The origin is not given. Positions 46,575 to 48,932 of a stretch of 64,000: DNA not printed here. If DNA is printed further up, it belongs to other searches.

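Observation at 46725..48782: Domain architecture of the hydrogenase fusion suggests an intramolecular electron path H-cluster -> FeS -> Rd -> diiron site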

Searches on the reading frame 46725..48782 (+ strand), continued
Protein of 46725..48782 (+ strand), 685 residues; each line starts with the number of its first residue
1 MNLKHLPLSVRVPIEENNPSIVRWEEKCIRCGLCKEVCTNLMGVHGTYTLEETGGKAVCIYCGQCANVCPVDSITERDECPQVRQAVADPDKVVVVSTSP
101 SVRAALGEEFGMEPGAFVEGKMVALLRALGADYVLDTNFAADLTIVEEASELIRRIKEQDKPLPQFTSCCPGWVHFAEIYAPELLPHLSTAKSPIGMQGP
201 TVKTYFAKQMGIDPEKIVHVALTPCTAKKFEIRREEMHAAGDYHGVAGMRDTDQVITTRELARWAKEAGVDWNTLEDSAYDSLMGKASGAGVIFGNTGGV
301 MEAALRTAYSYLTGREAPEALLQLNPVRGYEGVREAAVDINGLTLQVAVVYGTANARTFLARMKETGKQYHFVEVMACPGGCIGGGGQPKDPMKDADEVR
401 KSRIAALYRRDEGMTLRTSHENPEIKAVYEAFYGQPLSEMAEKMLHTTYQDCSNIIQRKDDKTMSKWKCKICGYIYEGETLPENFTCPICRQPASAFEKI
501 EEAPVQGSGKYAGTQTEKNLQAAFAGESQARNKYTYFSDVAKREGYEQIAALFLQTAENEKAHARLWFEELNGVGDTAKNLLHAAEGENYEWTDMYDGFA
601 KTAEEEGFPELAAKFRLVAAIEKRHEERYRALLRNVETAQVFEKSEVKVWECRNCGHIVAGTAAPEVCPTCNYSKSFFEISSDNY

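Call 42: predict_structure(alignment_id=A1)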
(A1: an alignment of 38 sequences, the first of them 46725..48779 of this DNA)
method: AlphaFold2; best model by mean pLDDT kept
length: 685 residues; sequences in the alignment: 38
mean_pLDDT: 55.7   pTM: 0.45
mean pLDDT of the five models: 55.7, 53.0, 51.7, 51.5, 50.6
residues with pLDDT >= 90: 0; 70-90: 168; 50-70: 237; < 50: 280
segments of 3 or more residues with pLDDT < 50: 1-77, 190-200, 224-245, 283-298, 326-329, 379-390, 412-414, 418-421, 432-449, 456-463, 502-530, 564-592, 610-614, 617-647, 682-685
pLDDT, mean of each block of 10 residues (from residue 1): 24 27 31 39 34 32 30 43 75 64 65 61 79 61 63 73 57 56 59 42 60 69 49 43 48 63 82 76 41 48 74 75 52 76 82 70 83 66 44 58 56 49 54 43 43 44 68 76 83 86 43 40 41 61 61 58 47 38 38 55 58 48 44 30 45 72 70 69 40
secondary structure, 60 per line:
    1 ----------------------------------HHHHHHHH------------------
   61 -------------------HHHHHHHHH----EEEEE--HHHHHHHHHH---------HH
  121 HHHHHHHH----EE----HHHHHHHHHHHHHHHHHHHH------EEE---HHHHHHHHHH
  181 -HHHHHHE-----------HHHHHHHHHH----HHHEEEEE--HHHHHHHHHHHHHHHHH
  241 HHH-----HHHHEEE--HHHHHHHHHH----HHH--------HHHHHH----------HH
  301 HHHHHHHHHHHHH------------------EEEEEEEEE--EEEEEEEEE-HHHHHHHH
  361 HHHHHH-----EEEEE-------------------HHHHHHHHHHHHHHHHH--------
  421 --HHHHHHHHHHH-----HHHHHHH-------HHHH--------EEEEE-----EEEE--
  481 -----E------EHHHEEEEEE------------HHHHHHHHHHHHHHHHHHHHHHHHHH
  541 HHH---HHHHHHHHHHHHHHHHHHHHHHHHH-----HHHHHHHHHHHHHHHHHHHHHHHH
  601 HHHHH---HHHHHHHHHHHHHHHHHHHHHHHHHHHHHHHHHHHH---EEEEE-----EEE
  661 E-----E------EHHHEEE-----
elements in order (helices of 4 or more, strands of 3 or more residues): H35-42 H80-88 E93-97 H100-109 H119-128 H139-158 E165-167 H171-180 H182-187 H200-209 E217-221 H224-243 H249-252 E253-255 H258-267 H283-288 H299-313 E332-340 E343-351 H353-366 E372-376 H396-412 H423-433 H439-445 H453-456 E465-469 E475-478 E497-502 H515-543 H547-571 H577-605 H609-644 E648-652 E658-661 E678-680
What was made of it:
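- The AF2 model is unreliable (pLDDT 55.7, pTM 0.45; call 42), so no cofactor distances support the path.
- Tried and rejected: A model of the full protein, built from a 38-sequence alignment, gave pLDDT 55.7 and pTM 0.45 (call 42).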

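Call 43: list_cluster_members(proteins=[P0009, P0002, P0020, P0041, P0080])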
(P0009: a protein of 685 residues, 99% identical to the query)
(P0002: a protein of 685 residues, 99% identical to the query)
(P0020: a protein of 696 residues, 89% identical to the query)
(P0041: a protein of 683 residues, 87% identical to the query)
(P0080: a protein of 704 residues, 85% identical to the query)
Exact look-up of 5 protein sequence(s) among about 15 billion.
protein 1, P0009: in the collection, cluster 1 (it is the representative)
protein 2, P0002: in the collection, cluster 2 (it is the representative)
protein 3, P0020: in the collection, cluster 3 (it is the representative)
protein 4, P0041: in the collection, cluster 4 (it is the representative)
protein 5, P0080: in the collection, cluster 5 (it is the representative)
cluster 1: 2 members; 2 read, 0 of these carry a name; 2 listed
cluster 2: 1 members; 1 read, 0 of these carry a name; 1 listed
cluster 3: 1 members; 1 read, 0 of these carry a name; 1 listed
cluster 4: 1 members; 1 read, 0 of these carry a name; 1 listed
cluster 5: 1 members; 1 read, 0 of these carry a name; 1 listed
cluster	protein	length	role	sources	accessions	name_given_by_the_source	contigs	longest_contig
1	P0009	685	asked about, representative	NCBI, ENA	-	-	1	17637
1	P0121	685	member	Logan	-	-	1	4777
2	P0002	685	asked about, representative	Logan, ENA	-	-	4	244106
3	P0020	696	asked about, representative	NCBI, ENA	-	-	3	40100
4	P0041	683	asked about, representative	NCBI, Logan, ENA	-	-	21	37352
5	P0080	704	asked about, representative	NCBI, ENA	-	-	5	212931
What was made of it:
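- Tried and rejected: Near-identical clusters carry no names (call 43).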

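Call 44: find_encoding_contigs(protein=P0002, flank=10000, max_places=4)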
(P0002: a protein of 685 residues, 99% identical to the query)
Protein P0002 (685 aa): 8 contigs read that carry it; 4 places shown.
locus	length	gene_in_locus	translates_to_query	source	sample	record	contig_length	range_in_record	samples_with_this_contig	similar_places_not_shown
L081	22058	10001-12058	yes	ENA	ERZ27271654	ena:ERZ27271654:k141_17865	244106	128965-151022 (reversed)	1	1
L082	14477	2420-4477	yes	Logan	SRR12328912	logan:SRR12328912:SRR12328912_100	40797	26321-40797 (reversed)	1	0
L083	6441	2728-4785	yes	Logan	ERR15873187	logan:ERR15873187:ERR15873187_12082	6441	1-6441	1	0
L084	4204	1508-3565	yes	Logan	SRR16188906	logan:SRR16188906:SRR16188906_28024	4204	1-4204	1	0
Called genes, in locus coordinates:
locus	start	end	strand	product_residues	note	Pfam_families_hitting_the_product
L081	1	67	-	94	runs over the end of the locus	PF12840:HTH_20, PF13412:HTH_24 (weak), PF01022:HTH_5, PF12802:MarR_2 (weak), PF21476:PF0610-like_N, PF09339:HTH_IclR (faint), PF01978:TrmB (faint)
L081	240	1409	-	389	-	PF00254:FKBP_C, PF05698:Trigger_C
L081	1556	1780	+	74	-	PF05979:DUF896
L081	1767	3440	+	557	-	-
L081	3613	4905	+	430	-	PF00709:Adenylsucc_synt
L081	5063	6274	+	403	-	PF01545:Cation_efflux, PF16916:ZT_dimer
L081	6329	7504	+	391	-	PF00390:malic, PF03949:Malic_M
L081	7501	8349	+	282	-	PF05681:Fumerase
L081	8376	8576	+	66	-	-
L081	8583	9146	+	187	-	PF05683:Fumerase_C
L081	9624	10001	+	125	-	PF01475:FUR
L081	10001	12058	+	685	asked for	PF00037:Fer4 (faint), PF14697:Fer4_21 (weak), PF02906:Fe_hyd_lg_C, PF02256:Fe_hyd_SSU, PF21349:RUBY_RBDX, PF02915:Rubrerythrin, PF21349:RUBY_RBDX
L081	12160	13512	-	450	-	PF01943:Polysacc_synt (faint), PF01554:MatE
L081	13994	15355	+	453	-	PF02254:TrkA_N, PF03721:UDPG_MGDP_dh_N (weak), PF03807:F420_oxidored (weak), PF13460:NAD_binding_10 (faint), PF02080:TrkA_C, PF02254:TrkA_N, PF02080:TrkA_C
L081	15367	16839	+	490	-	PF02386:TrkH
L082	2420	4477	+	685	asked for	PF00037:Fer4 (faint), PF14697:Fer4_21 (weak), PF02906:Fe_hyd_lg_C, PF02256:Fe_hyd_SSU, PF21349:RUBY_RBDX, PF02915:Rubrerythrin, PF21349:RUBY_RBDX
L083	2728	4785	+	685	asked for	PF00037:Fer4 (faint), PF14697:Fer4_21 (weak), PF02906:Fe_hyd_lg_C, PF02256:Fe_hyd_SSU, PF21349:RUBY_RBDX, PF02915:Rubrerythrin, PF21349:RUBY_RBDX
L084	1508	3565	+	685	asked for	PF00037:Fer4 (faint), PF14697:Fer4_21 (weak), PF02906:Fe_hyd_lg_C, PF02256:Fe_hyd_SSU, PF21349:RUBY_RBDX, PF02915:Rubrerythrin, PF21349:RUBY_RBDX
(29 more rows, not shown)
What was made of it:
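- Checked: Independent gene calls on four public contigs give the same 685-aa product (call 44).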

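Call 51: search_protein_families(library=pfam, proteins=[L021:5512-6690:+, L018:4806-5987:+, L020:5710-6717:+, L064:7488-8669:+, L064:5465-7498:+, P0015, P0021, L012:3992-6115:+], max_evalue=0.001)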
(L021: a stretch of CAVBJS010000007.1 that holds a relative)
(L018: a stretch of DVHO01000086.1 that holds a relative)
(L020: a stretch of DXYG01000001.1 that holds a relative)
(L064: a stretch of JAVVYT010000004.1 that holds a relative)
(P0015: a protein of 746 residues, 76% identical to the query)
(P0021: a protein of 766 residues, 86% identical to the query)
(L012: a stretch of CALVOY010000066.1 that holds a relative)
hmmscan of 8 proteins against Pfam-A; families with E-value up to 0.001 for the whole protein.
L021:5512-6690:+ (393 aa): 9 families
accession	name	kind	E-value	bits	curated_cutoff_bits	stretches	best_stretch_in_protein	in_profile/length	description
PF01613.24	Flavin_Reduct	-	3.8e-30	105.5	27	1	6-156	1-150/153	Flavin reductase like domain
PF21349.2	RUBY_RBDX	-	6.5e-26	89.9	26.5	2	358-387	1-30/30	Rubrerythrin, rubredoxin-like domain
PF02915.23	Rubrerythrin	-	2.9e-24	86.4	22.8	1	226-341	1-137/137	Rubrerythrin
PF23458.2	DUF7130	-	7.1e-10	39.1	35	1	340-391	37-88/89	Domain of unknown function (DUF7130)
PF00210.30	Ferritin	-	7.4e-08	32.9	24.5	1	226-314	2-92/142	Ferritin-like domain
PF01155.25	HypA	-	1.5e-05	25.4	28.9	0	348-384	61-97/112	Hydrogenase/urease nickel incorporation, metallochaperone, hypA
PF23145.1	Zf_2nd_IFT121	-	0.00014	21.9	25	0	168-198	13-43/45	IFT121, second zinc finger domain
PF14206.11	Cys_rich_CPCC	-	0.00016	21.9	24.5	0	173-240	2-66/75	Cysteine-rich CPCC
PF23455.1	DUF7129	-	0.0002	21.4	30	1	355-380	9-34/45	Domain of unknown function (DUF7129)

L018:4806-5987:+ (394 aa): 15 families
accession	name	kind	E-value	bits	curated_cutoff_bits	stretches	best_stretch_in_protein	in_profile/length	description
PF02915.23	Rubrerythrin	-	9e-25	88.1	22.8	1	227-342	1-137/137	Rubrerythrin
PF21349.2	RUBY_RBDX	-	4.1e-21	74.5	26.5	2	178-209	1-30/30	Rubrerythrin, rubredoxin-like domain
PF00037.32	Fer4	-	9.3e-09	35.2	21.1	1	33-55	2-24/24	4Fe-4S binding domain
PF23458.2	DUF7130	-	2.9e-08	33.9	35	0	342-387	38-83/89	Domain of unknown function (DUF7130)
PF00210.30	Ferritin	-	7.9e-08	32.8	24.5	1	227-316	2-110/142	Ferritin-like domain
PF12838.12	Fer4_7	-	1.6e-06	28.9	27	1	38-63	1-26/52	4Fe-4S dicluster domain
PF12837.12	Fer4_6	-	3e-06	27.3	25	1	33-54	3-24/24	4Fe-4S binding domain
PF12797.12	Fer4_2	-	7.9e-06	26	24.5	1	33-51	4-22/22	4Fe-4S binding domain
PF13237.11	Fer4_10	-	2.3e-05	24.7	25.5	1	6-50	3-53/53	4Fe-4S dicluster domain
PF25160.1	LdpA_Fe-S-bd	-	9.6e-05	22.5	27.6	1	12-57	1-46/49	LdpA Fe-S cluster-binding domain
PF13484.11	Fer4_16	-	0.00014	23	30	1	38-77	1-33/66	4Fe-4S double cluster binding domain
PF23455.1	DUF7129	-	0.00027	21.1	30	0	357-381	10-34/45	Domain of unknown function (DUF7129)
PF13183.11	Fer4_8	-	0.00038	21.4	27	1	36-73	2-36/68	4Fe-4S dicluster domain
PF13534.11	Fer4_17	-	0.00086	20.2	22.2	0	34-52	41-59/61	4Fe-4S dicluster domain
PF14697.11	Fer4_21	-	0.00087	19.8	35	1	33-56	2-25/59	4Fe-4S dicluster domain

L020:5710-6717:+ (336 aa): 6 families
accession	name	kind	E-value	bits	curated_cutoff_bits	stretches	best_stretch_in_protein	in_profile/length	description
PF21349.2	RUBY_RBDX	-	9.8e-29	98.9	26.5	2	123-151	1-29/30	Rubrerythrin, rubredoxin-like domain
PF02915.23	Rubrerythrin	-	7.1e-24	85.2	22.8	1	169-284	1-137/137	Rubrerythrin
PF23458.2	DUF7130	-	8.5e-10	38.8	35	1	93-156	23-88/89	Domain of unknown function (DUF7130)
PF00210.30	Ferritin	-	2.7e-07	31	24.5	1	169-279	2-131/142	Ferritin-like domain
PF23455.1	DUF7129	-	1.2e-05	25.4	30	0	298-323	9-34/45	Domain of unknown function (DUF7129)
PF02150.21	Zn_ribbon_RPB9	-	0.00087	19.6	25.2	0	121-136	16-35/36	RNA polymerases M/15 Kd subunit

L064:7488-8669:+ (394 aa): 10 families
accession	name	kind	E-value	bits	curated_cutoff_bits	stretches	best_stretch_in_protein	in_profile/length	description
PF02915.23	Rubrerythrin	-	1.6e-22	80.8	22.8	1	227-342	1-137/137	Rubrerythrin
PF21349.2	RUBY_RBDX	-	4.1e-19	68.2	26.5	2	359-388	1-30/30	Rubrerythrin, rubredoxin-like domain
PF00037.32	Fer4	-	1.7e-07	31.2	21.1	1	38-59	3-24/24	4Fe-4S binding domain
PF12837.12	Fer4_6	-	3.4e-06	27.2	25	1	37-58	3-24/24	4Fe-4S binding domain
PF00210.30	Ferritin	-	8.8e-06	26.1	24.5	1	227-315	2-92/142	Ferritin-like domain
PF12838.12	Fer4_7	-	1.9e-05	25.5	27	1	42-67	1-26/52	4Fe-4S dicluster domain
PF25160.1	LdpA_Fe-S-bd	-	3.4e-05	24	27.6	1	16-61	1-46/49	LdpA Fe-S cluster-binding domain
PF13237.11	Fer4_10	-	4.1e-05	23.9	25.5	0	10-54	3-53/53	4Fe-4S dicluster domain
PF12797.12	Fer4_2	-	0.00018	21.7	24.5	1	38-55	5-22/22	4Fe-4S binding domain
PF13187.11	Fer4_9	-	0.00075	19.9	27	0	42-74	1-33/52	4Fe-4S dicluster domain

L064:5465-7498:+ (678 aa): 16 families
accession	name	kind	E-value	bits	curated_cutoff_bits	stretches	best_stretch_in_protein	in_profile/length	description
PF02906.19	Fe_hyd_lg_C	-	2.4e-90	302.9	22.1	1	91-385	1-245/245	Iron only hydrogenase large subunit, C-terminal domain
PF02256.22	Fe_hyd_SSU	-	3.5e-21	75.4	24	1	396-451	1-56/56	Iron hydrogenase small subunit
PF00301.25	Rubredoxin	-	1.4e-20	73.5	23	1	462-508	1-47/47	Rubredoxin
PF21349.2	RUBY_RBDX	-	8e-12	44.8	26.5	1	644-670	1-27/30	Rubrerythrin, rubredoxin-like domain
PF14697.11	Fer4_21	-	1.2e-06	29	35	1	23-74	4-58/59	4Fe-4S dicluster domain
PF13484.11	Fer4_16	-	1.5e-06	29.3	30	1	58-87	2-31/66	4Fe-4S double cluster binding domain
PF13237.11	Fer4_10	-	1.9e-06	28.1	25.5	1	20-69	2-53/53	4Fe-4S dicluster domain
PF13187.11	Fer4_9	-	1.6e-05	25.3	27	1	26-71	1-50/52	4Fe-4S dicluster domain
PF00037.32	Fer4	-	2e-05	24.6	21.1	1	56-74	6-24/24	4Fe-4S binding domain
PF12797.12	Fer4_2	-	2.7e-05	24.3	24.5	0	54-70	6-22/22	4Fe-4S binding domain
PF13534.11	Fer4_17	-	3.4e-05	24.7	22.2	0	55-71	43-59/61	4Fe-4S dicluster domain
PF17179.9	Fer4_22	-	0.0001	23.5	27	0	58-85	2-29/95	4Fe-4S dicluster domain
PF13183.11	Fer4_8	-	0.00017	22.5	27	0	56-88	3-35/68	4Fe-4S dicluster domain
PF12838.12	Fer4_7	-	0.00025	21.9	27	0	26-71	1-51/52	4Fe-4S dicluster domain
PF12837.12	Fer4_6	-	0.00033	20.9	25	0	55-72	6-23/24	4Fe-4S binding domain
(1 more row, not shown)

P0015 (746 aa): 10 families
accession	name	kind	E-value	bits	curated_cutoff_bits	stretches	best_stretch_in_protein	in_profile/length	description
PF02906.19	Fe_hyd_lg_C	-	2.7e-91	306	22.1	1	92-386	1-245/245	Iron only hydrogenase large subunit, C-terminal domain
PF21349.2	RUBY_RBDX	-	1.3e-25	89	26.5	3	528-559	1-30/30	Rubrerythrin, rubredoxin-like domain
PF02915.23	Rubrerythrin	-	7.4e-24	85.1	22.8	1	579-694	1-137/137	Rubrerythrin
PF02256.22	Fe_hyd_SSU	-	3.1e-21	75.6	24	1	397-452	1-56/56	Iron hydrogenase small subunit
PF00301.25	Rubredoxin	-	1.3e-12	47.9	23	1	466-504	1-47/47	Rubredoxin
PF23458.2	DUF7130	-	5.2e-06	26.7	35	0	694-737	38-81/89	Domain of unknown function (DUF7130)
PF00037.32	Fer4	-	8.5e-06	25.8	21.1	1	59-75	8-24/24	4Fe-4S binding domain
PF00210.30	Ferritin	-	4.9e-05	23.7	24.5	1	579-667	2-109/142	Ferritin-like domain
PF14697.11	Fer4_21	-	5.6e-05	23.6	35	1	25-75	5-58/59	4Fe-4S dicluster domain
PF13187.11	Fer4_9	-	0.00091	19.6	27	1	27-72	1-50/52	4Fe-4S dicluster domain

P0021 (766 aa): 9 families
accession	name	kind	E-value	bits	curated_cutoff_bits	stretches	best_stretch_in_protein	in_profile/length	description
PF02906.19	Fe_hyd_lg_C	-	2.6e-91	306.1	22.1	1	105-399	1-245/245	Iron only hydrogenase large subunit, C-terminal domain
PF21349.2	RUBY_RBDX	-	2.5e-27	94.4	26.5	3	550-579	1-30/30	Rubrerythrin, rubredoxin-like domain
PF02915.23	Rubrerythrin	-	1.1e-22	81.4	22.8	1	599-714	1-137/137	Rubrerythrin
PF02256.22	Fe_hyd_SSU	-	2.1e-20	72.9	24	1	410-465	1-56/56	Iron hydrogenase small subunit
PF00301.25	Rubredoxin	-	7.5e-10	39.1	23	1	479-517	1-47/47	Rubredoxin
PF00037.32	Fer4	-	7e-06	26.1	21.1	1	72-88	8-24/24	4Fe-4S binding domain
PF14697.11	Fer4_21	-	1.4e-05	25.6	35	1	38-88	5-58/59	4Fe-4S dicluster domain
PF00210.30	Ferritin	-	0.00046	20.6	24.5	0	599-687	2-92/142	Ferritin-like domain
PF13187.11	Fer4_9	-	0.00079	19.8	27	1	40-85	1-50/52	4Fe-4S dicluster domain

L012:3992-6115:+ (708 aa): 10 families
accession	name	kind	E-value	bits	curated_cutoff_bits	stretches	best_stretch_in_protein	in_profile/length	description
PF02906.19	Fe_hyd_lg_C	-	8.5e-89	297.8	22.1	1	149-438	1-245/245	Iron only hydrogenase large subunit, C-terminal domain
PF02915.23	Rubrerythrin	-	4.8e-23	82.5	22.8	1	539-654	2-136/137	Rubrerythrin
PF02256.22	Fe_hyd_SSU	-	5.4e-22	78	24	1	449-504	1-56/56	Iron hydrogenase small subunit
PF21349.2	RUBY_RBDX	-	1.4e-15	56.8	26.5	2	672-699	1-28/30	Rubrerythrin, rubredoxin-like domain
PF23458.2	DUF7130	-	1.4e-06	28.5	35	1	12-49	53-88/89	Domain of unknown function (DUF7130)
PF13183.11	Fer4_8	-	1.9e-06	28.7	27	0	115-143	4-32/68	4Fe-4S dicluster domain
PF12838.12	Fer4_7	-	1.6e-05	25.7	27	1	116-138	2-24/52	4Fe-4S dicluster domain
PF13187.11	Fer4_9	-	4.3e-05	23.9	27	0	115-143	1-29/52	4Fe-4S dicluster domain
PF00210.30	Ferritin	-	0.00024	21.5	24.5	0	539-658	3-139/142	Ferritin-like domain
PF00301.25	Rubredoxin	-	0.00079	19.9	23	0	27-42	30-45/47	Rubredoxin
